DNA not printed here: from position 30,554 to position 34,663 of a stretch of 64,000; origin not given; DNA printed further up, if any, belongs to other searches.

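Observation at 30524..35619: Five-kb orphan island next to the 16S gene: 56-aa ORF, 1269-aa acidic two-TM protein, 311-aa secreted protein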

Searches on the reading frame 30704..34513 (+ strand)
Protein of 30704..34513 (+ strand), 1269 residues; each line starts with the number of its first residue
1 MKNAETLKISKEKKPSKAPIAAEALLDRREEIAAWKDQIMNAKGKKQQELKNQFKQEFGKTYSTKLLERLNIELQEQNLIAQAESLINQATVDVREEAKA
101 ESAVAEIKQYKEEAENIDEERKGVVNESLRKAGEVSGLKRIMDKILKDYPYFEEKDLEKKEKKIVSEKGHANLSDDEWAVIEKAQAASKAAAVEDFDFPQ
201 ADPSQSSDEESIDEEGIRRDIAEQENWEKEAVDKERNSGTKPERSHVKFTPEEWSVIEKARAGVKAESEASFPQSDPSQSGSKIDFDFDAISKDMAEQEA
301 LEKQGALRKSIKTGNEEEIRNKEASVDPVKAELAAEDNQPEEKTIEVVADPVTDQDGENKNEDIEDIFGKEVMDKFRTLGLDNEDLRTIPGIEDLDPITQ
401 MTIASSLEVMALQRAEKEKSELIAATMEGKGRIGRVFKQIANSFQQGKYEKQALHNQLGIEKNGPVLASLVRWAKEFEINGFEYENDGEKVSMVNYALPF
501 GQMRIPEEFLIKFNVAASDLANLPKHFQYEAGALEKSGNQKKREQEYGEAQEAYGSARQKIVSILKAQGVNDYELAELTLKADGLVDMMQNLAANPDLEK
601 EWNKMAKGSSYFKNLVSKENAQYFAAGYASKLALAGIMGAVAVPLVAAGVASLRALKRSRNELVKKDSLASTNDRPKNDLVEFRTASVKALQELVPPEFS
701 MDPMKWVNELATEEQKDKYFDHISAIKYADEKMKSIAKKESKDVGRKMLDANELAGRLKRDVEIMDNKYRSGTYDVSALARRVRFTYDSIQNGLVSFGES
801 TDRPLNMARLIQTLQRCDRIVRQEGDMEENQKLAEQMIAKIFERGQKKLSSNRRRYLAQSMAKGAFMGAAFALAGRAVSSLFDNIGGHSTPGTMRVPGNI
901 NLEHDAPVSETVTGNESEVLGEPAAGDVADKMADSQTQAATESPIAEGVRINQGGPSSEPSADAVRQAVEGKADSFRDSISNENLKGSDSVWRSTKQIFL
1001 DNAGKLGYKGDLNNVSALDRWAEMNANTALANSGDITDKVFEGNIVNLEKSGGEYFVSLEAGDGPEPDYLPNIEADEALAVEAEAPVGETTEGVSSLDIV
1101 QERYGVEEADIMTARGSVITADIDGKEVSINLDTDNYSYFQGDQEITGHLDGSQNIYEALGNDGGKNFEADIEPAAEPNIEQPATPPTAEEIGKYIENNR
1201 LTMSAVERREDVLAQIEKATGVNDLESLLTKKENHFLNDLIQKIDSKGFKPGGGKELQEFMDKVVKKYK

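Call 4: search_protein_families(library=pfam, proteins=[window:30704-34513:+], max_evalue=1)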
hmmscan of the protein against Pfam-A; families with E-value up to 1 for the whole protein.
window:30704-34513:+ (1269 aa): 2 families
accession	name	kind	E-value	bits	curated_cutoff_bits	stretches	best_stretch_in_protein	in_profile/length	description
PF19086.5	Terpene_syn_C_2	-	0.11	12.6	23.7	1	808-862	24-79/199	Terpene synthase family 2, C-terminal metal binding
PF01226.23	Form_Nir_trans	-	0.18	11.6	34.6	1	836-883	1-47/240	Formate/nitrite transporter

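Call 5: search_protein_families(library=ncbifam, proteins=[window:30704-34513:+], max_evalue=1)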
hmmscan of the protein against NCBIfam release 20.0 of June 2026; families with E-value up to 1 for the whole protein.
window:30704-34513:+ (1269 aa): 0 families

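Call 6: search_solved_structures(query=window:30704-34513:+, max_evalue=1)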
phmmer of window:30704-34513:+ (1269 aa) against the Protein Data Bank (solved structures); distinct sequences matched with E-value up to 1: 1.
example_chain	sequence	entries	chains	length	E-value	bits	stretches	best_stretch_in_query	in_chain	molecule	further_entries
2gqb_A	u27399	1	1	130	0.38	12.2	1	917-1036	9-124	conserved hypothetical protein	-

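Call 7: find_homologous_proteins(query=window:30704-34513:+, max_evalue=0.001)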
Query window:30704-34513:+ (1269 aa): 1 proteins with E <= 0.001 among 8000 candidates.
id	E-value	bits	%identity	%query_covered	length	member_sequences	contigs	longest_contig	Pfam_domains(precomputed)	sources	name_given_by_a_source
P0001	0.0e+0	2754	100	100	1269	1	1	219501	-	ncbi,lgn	ncbi:MAG: hypothetical protein ACM3PZ_01250 [Bacillota bacterium]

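Call 10: find_encoding_contigs(protein=P0001, flank=10000, max_places=6)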
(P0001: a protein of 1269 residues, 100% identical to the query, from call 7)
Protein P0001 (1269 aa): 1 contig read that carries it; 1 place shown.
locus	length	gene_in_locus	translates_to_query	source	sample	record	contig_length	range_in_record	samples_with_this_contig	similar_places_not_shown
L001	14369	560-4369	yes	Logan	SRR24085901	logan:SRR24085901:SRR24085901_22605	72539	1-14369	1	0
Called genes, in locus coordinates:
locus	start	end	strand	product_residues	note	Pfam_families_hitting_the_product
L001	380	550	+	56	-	-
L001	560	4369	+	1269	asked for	-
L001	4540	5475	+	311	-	-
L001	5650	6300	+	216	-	PF13483:Lactamase_B_3, PF12706:Lactamase_B_2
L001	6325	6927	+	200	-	PF00334:NDK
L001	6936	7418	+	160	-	-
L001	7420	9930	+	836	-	PF00521:DNA_topoisoIV, PF03989:DNA_gyraseA_C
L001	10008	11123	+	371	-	PF02646:RmuC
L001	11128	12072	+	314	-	-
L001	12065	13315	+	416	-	PF04932:Wzy_C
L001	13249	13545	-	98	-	-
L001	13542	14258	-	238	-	PF20582:UPF0758_N, PF04002:RadC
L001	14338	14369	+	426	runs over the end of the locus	PF00675:Peptidase_M16, PF05193:Peptidase_M16_C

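Call 54: search_protein_families(library=phrogs, proteins=[window:30704-34513:+], max_evalue=0.1)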
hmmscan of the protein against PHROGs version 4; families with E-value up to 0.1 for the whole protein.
window:30704-34513:+ (1269 aa): 0 families

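Call 89: search_protein_families(library=padloc, proteins=[window:30704-34513:+], max_evalue=0.1)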
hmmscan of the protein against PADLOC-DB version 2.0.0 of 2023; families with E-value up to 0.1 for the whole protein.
window:30704-34513:+ (1269 aa): 0 families
